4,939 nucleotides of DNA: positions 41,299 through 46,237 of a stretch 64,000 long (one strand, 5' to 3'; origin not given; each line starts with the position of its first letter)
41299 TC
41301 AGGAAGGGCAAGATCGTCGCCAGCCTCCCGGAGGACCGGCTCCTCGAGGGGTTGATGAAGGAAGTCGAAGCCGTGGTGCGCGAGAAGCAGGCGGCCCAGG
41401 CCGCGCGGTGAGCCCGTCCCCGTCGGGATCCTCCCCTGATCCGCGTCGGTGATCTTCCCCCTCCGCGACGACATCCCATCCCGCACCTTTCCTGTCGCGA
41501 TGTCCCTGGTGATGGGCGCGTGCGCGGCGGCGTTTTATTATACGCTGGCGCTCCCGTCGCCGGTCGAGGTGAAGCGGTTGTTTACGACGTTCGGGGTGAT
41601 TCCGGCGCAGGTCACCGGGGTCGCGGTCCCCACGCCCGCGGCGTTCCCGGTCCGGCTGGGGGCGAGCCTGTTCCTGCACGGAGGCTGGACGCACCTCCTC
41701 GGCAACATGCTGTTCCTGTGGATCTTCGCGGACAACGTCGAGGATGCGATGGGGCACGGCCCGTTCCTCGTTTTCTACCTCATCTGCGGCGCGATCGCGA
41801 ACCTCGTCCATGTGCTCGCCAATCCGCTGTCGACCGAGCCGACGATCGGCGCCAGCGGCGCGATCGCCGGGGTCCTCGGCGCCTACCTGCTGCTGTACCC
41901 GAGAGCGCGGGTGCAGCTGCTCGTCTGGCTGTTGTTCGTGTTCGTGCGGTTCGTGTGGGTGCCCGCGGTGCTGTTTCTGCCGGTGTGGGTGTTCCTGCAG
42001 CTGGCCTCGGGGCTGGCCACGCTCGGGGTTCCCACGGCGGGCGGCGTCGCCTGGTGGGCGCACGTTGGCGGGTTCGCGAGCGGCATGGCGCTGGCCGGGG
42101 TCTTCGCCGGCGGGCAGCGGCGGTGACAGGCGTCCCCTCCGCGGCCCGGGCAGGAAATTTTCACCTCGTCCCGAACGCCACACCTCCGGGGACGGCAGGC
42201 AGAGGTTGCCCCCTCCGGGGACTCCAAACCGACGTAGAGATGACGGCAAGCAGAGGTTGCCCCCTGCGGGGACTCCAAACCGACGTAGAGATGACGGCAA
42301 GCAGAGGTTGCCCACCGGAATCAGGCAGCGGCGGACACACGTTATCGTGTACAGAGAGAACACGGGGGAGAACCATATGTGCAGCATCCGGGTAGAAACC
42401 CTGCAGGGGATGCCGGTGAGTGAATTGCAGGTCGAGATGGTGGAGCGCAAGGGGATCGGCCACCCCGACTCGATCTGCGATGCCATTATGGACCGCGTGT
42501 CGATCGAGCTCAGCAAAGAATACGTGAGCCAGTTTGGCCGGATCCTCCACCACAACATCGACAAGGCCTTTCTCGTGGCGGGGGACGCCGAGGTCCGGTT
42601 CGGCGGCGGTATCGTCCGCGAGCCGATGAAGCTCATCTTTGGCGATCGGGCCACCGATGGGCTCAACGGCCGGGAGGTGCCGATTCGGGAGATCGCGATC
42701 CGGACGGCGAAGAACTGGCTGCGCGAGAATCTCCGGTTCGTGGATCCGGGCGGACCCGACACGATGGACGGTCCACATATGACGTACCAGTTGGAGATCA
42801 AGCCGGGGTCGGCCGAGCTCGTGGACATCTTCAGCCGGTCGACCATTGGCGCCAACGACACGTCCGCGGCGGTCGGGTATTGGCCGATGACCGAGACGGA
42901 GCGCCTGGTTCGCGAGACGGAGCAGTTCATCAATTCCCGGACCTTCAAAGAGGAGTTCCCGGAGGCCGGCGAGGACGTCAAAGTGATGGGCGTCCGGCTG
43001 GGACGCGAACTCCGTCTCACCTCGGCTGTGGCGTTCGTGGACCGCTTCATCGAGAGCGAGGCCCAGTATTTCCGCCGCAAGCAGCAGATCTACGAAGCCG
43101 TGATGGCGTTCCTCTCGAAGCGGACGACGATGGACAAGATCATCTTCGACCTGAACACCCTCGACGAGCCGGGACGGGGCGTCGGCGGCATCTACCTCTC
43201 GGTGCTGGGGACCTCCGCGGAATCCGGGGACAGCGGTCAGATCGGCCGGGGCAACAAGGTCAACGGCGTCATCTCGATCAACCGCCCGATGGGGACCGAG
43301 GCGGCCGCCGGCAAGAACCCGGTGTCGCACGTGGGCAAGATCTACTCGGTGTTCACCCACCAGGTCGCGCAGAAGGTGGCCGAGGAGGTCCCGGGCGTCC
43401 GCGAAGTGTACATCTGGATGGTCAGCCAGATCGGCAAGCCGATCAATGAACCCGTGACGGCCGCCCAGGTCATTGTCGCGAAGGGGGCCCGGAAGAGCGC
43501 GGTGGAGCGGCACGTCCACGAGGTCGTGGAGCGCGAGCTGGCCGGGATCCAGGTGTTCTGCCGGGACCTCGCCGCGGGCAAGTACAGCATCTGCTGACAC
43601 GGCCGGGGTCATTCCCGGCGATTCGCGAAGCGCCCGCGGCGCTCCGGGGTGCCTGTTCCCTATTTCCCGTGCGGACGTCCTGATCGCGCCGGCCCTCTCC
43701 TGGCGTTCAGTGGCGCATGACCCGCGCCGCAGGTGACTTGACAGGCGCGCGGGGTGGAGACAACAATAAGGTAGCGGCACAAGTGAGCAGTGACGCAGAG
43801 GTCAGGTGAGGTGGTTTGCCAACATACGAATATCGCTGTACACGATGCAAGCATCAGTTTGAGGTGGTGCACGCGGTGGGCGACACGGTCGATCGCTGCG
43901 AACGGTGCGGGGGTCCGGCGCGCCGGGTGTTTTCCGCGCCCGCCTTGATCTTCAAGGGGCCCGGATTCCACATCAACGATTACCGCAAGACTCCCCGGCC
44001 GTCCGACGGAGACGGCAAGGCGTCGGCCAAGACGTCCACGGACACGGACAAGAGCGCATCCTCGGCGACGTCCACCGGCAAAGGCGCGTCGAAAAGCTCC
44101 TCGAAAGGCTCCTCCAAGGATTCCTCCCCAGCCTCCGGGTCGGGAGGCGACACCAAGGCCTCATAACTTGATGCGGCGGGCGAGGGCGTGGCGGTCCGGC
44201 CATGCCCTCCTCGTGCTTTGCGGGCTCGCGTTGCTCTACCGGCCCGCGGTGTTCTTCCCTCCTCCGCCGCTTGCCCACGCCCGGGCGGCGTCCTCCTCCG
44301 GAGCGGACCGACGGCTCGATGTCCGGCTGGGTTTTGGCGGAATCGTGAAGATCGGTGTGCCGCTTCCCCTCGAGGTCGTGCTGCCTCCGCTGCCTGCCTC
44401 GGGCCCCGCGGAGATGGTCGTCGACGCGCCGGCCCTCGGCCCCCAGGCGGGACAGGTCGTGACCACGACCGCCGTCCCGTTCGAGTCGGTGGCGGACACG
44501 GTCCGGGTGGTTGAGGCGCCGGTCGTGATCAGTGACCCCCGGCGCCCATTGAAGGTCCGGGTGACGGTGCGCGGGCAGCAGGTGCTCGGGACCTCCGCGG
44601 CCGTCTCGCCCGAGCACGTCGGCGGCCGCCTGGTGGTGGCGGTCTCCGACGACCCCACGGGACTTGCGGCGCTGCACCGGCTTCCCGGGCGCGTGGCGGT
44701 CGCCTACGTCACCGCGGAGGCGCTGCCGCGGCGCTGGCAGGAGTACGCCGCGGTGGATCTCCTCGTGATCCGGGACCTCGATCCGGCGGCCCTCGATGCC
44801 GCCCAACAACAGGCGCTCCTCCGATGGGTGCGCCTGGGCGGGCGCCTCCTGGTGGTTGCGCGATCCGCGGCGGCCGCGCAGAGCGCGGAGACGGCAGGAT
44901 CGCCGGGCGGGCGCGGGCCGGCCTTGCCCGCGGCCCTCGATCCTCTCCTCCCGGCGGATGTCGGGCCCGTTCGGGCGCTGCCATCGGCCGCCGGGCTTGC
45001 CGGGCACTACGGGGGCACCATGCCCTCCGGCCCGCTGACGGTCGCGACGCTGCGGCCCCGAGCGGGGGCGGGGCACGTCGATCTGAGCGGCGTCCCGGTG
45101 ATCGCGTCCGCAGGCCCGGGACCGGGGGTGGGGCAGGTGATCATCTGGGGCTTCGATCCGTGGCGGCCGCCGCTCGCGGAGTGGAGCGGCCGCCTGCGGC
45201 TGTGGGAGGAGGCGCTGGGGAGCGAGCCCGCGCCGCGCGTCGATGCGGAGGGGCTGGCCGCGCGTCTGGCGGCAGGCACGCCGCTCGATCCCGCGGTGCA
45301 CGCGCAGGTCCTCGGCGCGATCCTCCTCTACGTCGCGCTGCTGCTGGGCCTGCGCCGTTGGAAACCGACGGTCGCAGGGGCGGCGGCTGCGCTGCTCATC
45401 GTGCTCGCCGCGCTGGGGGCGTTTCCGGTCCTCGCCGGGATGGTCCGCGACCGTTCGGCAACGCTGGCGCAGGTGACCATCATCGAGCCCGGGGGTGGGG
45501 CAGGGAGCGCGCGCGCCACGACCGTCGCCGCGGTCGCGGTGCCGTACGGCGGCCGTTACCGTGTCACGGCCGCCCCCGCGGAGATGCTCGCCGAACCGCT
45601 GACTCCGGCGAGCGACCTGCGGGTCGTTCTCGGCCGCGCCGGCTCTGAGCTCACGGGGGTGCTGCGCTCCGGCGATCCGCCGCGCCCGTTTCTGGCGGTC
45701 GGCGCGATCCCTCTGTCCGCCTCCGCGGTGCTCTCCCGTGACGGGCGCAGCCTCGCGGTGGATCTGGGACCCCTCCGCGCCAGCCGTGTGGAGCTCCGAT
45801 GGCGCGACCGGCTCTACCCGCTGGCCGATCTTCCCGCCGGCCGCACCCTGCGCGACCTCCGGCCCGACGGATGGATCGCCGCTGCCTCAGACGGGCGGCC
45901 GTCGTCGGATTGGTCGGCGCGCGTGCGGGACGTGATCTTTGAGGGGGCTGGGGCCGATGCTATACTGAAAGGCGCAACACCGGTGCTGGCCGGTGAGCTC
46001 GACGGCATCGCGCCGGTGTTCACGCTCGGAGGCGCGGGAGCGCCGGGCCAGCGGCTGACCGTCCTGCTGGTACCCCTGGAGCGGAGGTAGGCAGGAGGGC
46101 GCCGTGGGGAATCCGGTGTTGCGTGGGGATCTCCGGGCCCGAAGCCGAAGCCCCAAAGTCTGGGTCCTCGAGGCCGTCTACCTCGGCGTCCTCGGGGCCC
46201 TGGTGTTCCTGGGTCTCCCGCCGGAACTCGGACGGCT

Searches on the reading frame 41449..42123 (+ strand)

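Call 45: search_protein_families(library=pfam, proteins=[window:41449-42123:+], max_evalue=0.001)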
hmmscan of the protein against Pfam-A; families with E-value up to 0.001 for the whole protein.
window:41449-42123:+ (225 aa): 1 family
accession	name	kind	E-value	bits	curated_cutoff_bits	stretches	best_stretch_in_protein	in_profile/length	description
PF01694.28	Rhomboid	-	4.5e-32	111.6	22.6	1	69-218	6-139/143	Rhomboid domain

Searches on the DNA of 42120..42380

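Call 57: search_rna_families(source=window, start=42120, end=42380, threshold=evalue, max_evalue=10)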
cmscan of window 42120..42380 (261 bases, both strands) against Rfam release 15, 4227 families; matches with E-value up to 10: 2.
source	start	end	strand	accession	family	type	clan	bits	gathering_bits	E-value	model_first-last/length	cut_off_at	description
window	42190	42235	-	RF04025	mir-7964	Gene; miRNA;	-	13.1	80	8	1-51/51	no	mir-7964 microRNA precursor family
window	42121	42140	-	RF03010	mcrA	Gene; sRNA;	-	9.7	57.6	4.4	1-20/51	no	mcrA RNA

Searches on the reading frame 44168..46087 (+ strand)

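Call 45: search_protein_families(library=pfam, proteins=[window:44168-46087:+], max_evalue=0.001)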
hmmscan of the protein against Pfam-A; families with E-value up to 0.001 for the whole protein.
window:44168-46087:+ (640 aa): 1 family
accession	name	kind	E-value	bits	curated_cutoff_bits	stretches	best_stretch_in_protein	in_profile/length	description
PF14258.12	DUF4350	-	0.0006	20.6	30.4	1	160-263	3-97/181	Domain of unknown function (DUF4350)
